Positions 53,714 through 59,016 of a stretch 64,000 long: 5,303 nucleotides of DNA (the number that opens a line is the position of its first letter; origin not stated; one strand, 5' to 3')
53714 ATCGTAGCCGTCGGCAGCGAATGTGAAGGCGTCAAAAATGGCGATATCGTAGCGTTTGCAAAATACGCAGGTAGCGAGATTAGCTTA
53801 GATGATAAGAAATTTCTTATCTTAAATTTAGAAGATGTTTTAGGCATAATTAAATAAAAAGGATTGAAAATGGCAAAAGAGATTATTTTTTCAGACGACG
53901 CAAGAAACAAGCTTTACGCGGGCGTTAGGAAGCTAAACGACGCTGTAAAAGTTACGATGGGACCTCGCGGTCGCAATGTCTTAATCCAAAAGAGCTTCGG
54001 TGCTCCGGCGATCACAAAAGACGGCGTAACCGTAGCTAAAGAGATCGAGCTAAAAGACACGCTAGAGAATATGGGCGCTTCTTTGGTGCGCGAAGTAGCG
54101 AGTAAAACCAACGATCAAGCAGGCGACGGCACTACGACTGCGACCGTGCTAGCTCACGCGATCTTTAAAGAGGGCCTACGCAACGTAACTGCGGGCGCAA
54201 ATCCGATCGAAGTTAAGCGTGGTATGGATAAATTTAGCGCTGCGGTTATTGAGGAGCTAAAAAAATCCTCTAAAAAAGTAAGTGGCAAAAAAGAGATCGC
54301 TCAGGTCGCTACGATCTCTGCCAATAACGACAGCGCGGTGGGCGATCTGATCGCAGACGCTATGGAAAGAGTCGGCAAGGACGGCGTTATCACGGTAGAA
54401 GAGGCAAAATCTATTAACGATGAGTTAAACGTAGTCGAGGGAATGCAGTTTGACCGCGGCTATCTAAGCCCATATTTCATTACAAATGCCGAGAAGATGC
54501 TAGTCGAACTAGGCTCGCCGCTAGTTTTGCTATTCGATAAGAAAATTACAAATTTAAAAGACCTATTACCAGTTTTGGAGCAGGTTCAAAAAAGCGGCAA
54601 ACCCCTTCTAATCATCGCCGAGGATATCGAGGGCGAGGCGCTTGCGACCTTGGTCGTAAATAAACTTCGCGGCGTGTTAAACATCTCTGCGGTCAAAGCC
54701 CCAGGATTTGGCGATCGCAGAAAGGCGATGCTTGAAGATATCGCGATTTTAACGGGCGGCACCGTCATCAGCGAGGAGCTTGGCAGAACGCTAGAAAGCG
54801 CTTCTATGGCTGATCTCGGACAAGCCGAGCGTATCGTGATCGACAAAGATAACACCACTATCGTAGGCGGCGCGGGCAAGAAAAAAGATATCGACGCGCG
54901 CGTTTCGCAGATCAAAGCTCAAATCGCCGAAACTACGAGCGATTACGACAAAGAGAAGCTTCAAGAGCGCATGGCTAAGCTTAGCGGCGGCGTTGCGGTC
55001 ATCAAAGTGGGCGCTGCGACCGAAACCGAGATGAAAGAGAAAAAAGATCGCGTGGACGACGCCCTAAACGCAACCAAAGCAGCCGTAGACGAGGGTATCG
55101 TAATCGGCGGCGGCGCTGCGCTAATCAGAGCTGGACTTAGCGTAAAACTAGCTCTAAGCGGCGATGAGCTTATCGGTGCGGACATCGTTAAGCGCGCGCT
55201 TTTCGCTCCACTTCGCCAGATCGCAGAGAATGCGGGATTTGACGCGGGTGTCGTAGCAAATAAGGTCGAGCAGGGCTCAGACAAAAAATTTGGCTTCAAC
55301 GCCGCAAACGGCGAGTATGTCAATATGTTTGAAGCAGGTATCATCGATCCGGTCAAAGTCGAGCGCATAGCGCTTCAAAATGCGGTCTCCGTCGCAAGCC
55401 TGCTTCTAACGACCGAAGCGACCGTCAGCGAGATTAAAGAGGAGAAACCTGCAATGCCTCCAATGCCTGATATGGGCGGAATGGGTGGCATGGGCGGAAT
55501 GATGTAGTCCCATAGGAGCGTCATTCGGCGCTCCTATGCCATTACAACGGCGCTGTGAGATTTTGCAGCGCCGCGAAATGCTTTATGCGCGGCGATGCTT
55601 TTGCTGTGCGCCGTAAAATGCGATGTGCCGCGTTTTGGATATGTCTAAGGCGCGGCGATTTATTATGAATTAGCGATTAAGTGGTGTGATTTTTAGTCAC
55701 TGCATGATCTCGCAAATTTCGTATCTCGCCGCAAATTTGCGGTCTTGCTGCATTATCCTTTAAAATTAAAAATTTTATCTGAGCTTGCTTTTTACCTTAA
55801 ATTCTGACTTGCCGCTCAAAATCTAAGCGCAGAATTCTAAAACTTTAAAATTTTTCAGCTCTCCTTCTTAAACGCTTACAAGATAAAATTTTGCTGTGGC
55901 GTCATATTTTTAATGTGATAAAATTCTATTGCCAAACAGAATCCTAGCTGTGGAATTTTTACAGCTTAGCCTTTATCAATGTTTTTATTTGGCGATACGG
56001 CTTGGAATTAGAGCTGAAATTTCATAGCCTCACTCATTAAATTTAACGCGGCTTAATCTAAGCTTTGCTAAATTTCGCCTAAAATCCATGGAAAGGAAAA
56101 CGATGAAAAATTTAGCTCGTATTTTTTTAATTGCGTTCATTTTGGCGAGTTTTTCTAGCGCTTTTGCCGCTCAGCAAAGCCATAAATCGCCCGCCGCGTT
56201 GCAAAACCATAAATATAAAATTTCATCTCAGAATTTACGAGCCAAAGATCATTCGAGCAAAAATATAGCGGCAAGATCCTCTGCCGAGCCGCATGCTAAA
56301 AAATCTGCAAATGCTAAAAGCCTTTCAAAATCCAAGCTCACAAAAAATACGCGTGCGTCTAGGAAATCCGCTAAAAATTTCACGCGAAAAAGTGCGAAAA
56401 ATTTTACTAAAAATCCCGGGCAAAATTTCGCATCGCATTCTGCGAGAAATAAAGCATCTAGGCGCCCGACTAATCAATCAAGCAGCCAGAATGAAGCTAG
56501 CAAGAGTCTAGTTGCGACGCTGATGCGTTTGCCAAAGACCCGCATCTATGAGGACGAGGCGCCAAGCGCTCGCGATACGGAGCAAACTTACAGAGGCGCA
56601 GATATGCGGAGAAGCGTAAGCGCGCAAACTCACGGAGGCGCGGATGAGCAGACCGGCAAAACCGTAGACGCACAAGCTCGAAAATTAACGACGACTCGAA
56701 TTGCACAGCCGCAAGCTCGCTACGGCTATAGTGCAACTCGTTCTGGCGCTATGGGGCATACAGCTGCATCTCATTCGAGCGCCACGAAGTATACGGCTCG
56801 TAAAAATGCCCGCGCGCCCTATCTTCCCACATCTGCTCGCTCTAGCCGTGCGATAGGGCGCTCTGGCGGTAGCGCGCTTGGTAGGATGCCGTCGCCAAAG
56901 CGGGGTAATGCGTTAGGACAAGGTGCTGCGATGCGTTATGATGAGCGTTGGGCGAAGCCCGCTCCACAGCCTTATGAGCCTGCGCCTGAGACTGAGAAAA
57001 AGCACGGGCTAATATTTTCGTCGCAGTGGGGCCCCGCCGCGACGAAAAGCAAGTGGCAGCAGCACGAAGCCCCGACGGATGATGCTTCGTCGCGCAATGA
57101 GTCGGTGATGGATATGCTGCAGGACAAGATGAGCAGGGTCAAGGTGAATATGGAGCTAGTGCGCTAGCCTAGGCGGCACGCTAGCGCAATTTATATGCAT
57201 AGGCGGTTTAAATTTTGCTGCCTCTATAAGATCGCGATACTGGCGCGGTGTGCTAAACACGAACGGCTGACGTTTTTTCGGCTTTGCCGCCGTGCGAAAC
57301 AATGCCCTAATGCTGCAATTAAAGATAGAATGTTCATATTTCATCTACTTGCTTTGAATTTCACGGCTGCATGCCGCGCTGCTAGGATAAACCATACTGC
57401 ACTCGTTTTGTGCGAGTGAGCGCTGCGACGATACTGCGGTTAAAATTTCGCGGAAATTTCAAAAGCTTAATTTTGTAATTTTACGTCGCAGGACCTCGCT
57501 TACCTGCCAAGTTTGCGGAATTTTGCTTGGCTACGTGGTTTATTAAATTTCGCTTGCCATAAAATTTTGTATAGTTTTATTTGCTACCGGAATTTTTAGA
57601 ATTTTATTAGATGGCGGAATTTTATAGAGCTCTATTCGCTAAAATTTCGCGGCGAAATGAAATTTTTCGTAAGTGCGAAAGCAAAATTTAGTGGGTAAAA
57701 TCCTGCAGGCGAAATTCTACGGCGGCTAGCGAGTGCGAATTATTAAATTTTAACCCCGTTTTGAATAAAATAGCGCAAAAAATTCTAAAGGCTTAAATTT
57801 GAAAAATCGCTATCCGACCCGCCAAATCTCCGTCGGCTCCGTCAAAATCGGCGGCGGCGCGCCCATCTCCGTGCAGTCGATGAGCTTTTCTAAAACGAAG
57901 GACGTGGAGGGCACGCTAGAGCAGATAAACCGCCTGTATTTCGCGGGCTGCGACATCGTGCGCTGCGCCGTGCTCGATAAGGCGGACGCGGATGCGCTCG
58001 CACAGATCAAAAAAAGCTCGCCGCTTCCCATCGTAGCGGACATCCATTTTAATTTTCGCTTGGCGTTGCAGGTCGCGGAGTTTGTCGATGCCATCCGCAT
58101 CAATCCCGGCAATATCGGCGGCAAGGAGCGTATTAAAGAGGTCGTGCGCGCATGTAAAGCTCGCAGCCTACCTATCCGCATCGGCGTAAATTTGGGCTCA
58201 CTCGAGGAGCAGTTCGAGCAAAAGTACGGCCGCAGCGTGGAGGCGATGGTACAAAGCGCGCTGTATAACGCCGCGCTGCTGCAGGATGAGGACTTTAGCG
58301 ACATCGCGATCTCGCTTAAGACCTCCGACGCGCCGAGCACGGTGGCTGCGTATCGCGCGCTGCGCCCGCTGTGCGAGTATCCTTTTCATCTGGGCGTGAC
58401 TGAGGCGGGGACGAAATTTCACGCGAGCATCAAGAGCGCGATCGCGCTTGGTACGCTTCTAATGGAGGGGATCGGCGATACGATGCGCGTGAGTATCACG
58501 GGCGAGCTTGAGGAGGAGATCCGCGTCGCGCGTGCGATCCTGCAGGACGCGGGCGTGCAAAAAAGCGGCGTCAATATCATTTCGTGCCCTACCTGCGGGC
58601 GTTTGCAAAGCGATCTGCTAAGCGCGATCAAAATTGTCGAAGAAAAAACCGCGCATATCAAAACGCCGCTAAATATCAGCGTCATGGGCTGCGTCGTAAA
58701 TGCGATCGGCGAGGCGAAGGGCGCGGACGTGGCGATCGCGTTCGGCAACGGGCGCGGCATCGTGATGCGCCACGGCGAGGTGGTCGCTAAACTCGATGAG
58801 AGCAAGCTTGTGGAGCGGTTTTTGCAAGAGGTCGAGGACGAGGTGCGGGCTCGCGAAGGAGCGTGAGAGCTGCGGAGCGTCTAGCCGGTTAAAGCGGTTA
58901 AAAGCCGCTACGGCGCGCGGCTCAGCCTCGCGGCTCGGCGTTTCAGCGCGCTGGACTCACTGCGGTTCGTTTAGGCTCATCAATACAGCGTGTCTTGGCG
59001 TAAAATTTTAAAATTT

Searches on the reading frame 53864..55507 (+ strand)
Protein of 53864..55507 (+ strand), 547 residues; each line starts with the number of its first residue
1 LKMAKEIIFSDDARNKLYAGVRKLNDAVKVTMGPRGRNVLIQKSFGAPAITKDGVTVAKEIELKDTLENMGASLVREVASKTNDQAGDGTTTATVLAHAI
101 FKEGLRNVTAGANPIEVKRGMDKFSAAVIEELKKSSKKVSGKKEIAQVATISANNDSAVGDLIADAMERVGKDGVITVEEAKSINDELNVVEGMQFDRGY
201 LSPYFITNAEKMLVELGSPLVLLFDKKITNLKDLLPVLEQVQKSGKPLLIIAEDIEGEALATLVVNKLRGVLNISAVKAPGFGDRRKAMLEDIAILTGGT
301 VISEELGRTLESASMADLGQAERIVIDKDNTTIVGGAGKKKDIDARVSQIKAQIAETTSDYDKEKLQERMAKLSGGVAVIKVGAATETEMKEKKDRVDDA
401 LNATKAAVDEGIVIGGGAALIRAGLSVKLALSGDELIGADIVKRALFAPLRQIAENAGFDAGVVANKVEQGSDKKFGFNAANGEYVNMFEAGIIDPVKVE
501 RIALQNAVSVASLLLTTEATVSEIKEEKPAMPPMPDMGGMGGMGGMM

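Call 51: search_protein_families(library=pfam, proteins=[window:53864-55507:+])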
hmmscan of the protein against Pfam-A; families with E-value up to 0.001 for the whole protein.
window:53864-55507:+ (547 aa): 1 family
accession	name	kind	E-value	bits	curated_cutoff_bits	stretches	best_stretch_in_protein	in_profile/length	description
PF00118.29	Cpn60_TCP1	-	9e-77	259.3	34.3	1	24-523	1-488/490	TCP-1/cpn60 chaperonin family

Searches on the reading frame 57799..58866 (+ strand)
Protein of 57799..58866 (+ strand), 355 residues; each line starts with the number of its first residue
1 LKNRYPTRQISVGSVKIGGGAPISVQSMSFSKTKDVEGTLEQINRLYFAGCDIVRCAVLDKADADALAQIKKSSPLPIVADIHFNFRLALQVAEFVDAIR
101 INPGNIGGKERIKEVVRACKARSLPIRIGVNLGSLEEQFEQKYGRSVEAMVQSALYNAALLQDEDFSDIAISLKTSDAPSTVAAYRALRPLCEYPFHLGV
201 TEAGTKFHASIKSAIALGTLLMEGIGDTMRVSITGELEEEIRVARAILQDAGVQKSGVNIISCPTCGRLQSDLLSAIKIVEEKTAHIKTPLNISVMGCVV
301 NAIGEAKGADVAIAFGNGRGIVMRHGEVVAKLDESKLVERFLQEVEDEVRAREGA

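Call 51: search_protein_families(library=pfam, proteins=[window:57799-58866:+])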
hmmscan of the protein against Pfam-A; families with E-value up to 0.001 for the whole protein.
window:57799-58866:+ (355 aa): 1 family
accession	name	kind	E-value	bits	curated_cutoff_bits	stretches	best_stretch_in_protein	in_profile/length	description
PF04551.19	GcpE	-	8.3e-138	459.5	32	1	7-346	1-342/343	GcpE protein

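Call 64: find_related_loci(query=window:57799-58866:+, collection=metagenome_contigs, flank=1700)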
Query window:57799-58866:+ (355 aa) in metagenome_contigs; peptide patterns used: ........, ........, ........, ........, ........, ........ (x = any residue, [..] = any of these).
392 stretches matched a pattern; 198 encode a relative of the query (tblastn E <= 1e-3); the best 80 are kept; 80 distinct loci.
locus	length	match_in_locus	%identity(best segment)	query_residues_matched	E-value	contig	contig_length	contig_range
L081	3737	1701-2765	99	1-355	0e+0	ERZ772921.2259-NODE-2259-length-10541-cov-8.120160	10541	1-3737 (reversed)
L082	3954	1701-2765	99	1-355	0e+0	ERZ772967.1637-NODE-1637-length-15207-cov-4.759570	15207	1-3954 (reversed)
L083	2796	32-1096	98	1-355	0e+0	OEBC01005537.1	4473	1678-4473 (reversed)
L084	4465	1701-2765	99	1-355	0e+0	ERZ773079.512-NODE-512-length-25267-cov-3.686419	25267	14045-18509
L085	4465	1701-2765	98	1-355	0e+0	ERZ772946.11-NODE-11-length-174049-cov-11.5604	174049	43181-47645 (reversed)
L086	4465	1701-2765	98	1-355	0e+0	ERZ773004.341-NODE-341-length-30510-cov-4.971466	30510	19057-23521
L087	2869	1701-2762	99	1-354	0e+0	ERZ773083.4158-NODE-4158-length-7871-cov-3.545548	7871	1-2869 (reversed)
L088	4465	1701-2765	98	1-355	0e+0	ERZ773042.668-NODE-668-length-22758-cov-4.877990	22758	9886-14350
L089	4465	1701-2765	98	1-355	0e+0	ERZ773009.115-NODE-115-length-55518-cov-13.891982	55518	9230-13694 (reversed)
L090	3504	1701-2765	98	1-355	0e+0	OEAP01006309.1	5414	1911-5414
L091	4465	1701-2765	98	1-355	0e+0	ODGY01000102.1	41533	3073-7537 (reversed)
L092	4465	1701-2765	98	1-355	0e+0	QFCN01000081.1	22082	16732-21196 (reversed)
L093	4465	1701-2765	98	1-355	0e+0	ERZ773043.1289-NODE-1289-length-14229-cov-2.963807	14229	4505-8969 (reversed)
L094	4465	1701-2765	98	1-355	0e+0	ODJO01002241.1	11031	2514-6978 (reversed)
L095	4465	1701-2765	98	1-355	0e+0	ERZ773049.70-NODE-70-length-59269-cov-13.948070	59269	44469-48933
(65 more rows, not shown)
